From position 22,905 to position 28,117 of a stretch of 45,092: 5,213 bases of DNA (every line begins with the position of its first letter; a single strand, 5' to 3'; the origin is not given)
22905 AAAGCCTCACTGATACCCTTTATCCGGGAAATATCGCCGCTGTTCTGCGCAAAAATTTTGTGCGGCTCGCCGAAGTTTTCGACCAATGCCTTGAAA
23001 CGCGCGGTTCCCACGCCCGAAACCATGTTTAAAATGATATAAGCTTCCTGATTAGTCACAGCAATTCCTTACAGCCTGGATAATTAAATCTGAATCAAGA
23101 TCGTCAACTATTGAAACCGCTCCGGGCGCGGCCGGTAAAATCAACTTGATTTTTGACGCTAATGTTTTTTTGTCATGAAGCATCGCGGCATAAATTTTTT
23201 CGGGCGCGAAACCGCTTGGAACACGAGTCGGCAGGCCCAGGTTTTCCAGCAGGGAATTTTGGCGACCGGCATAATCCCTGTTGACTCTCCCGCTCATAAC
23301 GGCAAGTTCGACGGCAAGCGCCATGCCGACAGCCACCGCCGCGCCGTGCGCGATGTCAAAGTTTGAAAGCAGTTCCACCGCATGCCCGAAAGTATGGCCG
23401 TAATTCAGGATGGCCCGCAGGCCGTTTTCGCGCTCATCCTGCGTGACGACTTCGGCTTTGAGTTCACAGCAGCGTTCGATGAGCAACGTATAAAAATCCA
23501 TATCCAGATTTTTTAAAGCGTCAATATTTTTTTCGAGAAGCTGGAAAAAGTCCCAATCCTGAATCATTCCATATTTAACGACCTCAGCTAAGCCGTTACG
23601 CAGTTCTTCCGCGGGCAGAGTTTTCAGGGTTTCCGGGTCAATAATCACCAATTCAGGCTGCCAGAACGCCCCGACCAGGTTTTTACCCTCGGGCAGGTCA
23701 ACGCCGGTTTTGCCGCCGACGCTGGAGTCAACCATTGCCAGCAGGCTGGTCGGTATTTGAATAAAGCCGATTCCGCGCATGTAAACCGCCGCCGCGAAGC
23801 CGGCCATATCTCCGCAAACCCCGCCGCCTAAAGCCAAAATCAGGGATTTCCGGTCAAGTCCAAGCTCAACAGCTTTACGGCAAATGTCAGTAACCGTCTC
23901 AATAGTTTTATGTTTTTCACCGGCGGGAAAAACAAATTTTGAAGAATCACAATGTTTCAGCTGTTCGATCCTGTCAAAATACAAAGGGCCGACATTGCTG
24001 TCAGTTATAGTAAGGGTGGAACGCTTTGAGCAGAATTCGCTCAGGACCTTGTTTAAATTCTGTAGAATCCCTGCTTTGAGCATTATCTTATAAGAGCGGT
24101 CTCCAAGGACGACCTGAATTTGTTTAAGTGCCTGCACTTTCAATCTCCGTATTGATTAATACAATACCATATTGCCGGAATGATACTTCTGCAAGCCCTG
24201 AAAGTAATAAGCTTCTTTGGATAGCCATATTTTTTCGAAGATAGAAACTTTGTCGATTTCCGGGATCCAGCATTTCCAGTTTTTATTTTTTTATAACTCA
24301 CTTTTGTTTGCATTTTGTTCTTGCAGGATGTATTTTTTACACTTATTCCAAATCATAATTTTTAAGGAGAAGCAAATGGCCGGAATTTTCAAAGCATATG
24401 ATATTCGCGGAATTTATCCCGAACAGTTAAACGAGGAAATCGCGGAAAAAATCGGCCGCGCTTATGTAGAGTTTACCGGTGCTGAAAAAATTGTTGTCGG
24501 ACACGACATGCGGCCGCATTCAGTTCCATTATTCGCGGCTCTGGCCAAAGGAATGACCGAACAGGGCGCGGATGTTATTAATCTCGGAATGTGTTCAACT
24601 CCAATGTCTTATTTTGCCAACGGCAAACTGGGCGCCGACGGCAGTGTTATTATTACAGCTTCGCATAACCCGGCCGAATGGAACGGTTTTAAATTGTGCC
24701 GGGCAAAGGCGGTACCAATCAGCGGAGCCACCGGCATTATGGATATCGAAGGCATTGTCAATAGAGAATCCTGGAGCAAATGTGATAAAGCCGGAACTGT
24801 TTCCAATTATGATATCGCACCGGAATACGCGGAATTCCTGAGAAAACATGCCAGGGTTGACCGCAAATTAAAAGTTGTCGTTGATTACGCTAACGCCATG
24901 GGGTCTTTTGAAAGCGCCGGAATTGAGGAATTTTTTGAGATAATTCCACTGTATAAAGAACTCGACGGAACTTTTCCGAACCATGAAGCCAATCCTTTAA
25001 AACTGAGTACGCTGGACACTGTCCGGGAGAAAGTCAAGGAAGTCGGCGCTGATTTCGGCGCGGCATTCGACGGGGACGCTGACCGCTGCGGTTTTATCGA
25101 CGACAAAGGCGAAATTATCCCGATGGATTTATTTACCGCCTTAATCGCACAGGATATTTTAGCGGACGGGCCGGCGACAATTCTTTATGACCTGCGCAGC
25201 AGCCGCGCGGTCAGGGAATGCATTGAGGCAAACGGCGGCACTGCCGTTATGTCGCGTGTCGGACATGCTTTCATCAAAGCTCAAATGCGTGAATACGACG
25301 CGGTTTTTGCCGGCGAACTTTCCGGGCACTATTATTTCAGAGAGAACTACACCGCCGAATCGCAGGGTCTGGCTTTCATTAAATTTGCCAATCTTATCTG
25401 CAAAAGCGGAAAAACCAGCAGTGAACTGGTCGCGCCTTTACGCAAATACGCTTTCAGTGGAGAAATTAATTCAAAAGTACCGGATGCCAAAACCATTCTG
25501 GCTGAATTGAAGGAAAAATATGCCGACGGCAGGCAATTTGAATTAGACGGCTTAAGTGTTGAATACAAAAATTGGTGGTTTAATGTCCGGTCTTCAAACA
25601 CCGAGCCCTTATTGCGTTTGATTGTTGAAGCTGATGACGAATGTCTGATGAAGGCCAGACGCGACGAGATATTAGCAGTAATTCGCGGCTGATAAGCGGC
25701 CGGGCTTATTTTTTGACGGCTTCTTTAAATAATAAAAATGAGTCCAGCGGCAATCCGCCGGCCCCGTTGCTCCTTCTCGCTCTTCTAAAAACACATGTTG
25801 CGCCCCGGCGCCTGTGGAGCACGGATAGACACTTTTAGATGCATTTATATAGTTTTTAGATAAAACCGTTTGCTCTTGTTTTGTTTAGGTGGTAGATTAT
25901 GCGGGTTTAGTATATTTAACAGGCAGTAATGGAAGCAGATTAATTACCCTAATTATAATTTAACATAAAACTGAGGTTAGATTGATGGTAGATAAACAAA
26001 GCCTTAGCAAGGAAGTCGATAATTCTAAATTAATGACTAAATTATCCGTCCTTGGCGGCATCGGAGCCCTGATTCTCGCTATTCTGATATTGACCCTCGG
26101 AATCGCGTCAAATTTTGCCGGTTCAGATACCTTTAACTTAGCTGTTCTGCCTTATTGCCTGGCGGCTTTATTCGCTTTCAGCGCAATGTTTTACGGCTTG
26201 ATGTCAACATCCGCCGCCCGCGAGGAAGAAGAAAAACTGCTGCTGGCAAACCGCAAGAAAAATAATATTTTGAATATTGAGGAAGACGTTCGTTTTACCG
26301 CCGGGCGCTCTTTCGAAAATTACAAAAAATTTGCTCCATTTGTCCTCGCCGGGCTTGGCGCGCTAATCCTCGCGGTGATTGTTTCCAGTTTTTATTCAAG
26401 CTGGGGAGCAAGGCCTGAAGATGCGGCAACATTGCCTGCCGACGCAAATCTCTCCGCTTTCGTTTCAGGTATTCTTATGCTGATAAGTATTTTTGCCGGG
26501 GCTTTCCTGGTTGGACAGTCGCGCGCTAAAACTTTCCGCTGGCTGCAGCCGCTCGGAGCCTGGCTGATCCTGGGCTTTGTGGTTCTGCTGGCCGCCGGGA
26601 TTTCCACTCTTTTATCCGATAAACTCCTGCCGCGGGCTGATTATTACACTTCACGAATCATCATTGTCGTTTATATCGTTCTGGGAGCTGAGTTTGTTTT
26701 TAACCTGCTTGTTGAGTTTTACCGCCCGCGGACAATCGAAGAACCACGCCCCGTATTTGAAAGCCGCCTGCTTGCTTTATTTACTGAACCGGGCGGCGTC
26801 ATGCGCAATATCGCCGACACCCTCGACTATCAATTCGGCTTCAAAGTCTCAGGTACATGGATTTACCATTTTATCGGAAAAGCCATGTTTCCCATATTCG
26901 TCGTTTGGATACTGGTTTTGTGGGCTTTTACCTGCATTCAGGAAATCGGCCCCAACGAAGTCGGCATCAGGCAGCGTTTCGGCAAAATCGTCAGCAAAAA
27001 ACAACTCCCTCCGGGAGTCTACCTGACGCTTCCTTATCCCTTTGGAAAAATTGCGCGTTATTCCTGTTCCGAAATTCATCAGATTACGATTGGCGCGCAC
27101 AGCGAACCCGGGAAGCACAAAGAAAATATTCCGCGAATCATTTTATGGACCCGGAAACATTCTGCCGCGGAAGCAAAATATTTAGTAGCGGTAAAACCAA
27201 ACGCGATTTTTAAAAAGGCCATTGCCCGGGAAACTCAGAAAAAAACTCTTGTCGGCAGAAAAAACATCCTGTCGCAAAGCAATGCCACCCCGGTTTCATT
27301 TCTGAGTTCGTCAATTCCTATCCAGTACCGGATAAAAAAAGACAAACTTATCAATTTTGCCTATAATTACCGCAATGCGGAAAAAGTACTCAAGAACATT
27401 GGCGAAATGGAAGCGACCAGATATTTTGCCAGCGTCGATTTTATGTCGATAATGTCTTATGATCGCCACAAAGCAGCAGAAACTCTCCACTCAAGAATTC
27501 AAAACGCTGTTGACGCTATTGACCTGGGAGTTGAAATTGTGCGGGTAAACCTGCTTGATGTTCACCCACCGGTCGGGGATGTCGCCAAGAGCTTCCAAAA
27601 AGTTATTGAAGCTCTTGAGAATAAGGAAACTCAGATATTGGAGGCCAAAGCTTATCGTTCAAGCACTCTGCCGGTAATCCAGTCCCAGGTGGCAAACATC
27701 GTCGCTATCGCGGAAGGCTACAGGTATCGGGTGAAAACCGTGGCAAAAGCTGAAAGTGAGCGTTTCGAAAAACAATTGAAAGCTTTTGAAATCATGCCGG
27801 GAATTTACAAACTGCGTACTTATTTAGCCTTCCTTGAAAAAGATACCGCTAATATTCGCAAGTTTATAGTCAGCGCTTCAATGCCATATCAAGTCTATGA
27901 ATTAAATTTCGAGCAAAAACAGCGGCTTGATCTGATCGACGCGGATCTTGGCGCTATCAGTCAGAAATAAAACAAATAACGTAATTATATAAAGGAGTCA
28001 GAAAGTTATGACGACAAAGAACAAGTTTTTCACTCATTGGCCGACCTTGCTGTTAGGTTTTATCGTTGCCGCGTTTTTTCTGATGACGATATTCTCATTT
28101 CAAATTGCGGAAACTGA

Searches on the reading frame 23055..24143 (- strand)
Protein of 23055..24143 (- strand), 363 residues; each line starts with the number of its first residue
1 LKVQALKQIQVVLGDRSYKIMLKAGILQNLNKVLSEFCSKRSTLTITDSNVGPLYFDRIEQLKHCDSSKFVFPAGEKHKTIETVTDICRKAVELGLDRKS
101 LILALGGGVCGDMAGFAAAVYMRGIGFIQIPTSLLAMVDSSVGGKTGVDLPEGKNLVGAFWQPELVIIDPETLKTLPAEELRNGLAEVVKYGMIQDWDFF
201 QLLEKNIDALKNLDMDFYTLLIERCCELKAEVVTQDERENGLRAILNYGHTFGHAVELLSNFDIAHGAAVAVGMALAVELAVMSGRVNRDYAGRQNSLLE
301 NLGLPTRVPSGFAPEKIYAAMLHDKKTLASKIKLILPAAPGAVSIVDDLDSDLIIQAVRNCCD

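Call 104: search_protein_families(library=pfam, proteins=[window:23055-24143:-], max_evalue=0.00001)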
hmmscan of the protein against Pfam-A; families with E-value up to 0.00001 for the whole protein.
window:23055-24143:- (363 aa): 3 families
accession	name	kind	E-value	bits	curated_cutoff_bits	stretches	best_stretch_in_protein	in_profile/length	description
PF01761.26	DHQ_synthase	-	1.5e-48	163.6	24.2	1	70-182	2-114/115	3-dehydroquinate synthase N-terminal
PF24621.2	DHQS_C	-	1e-47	162.2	27.6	1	184-327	1-144/144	3-dehydroquinate synthase C-terminal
PF00465.25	Fe-ADH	-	7.7e-08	32.5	31.3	1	19-170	3-168/168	Iron-containing alcohol dehydrogenase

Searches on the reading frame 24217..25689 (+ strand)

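Call 104: search_protein_families(library=pfam, proteins=[window:24217-25689:+], max_evalue=0.00001)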
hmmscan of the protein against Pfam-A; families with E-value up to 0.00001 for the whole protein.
window:24217-25689:+ (491 aa): 4 families
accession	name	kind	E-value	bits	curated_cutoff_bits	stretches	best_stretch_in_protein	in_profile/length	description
PF02878.22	PGM_PMM_I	-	1.1e-35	122.8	22.5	1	57-185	3-135/138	Phosphoglucomutase/phosphomannomutase, alpha/beta/alpha domain I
PF02880.22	PGM_PMM_III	-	4.7e-20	72.3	20.7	1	306-410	5-114/115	Phosphoglucomutase/phosphomannomutase, alpha/beta/alpha domain III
PF02879.22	PGM_PMM_II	-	5.1e-17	62.7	29.3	1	206-298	5-103/103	Phosphoglucomutase/phosphomannomutase, alpha/beta/alpha domain II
PF00408.26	PGM_PMM_IV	-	4.4e-12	46.3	23.1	1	416-486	1-66/68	Phosphoglucomutase/phosphomannomutase, C-terminal domain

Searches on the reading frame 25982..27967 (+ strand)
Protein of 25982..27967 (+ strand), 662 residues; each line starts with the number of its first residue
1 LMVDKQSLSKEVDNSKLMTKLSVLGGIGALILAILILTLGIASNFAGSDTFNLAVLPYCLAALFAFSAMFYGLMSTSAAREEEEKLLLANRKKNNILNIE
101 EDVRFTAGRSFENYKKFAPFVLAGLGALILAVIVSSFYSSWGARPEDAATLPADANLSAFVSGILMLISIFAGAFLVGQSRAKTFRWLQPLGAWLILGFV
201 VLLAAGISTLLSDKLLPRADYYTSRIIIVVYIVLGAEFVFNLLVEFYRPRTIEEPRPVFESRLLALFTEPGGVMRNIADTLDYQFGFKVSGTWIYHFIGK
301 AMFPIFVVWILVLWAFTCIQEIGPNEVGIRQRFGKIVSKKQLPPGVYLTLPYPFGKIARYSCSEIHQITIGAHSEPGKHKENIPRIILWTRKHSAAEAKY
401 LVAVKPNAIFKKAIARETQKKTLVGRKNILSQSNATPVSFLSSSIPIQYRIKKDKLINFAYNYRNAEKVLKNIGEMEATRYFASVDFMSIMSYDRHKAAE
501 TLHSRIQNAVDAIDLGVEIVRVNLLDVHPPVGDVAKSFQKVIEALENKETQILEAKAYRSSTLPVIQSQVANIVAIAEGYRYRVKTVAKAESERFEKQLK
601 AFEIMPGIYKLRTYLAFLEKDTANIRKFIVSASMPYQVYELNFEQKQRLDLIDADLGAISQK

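Call 104: search_protein_families(library=pfam, proteins=[window:25982-27967:+], max_evalue=0.00001)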
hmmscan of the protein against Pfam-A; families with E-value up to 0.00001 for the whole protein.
window:25982-27967:+ (662 aa): 1 family
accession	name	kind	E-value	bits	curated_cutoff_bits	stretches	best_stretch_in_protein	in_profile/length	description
PF01145.31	Band_7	-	6.5e-12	46.3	23.6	1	321-557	2-174/176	SPFH domain / Band 7 family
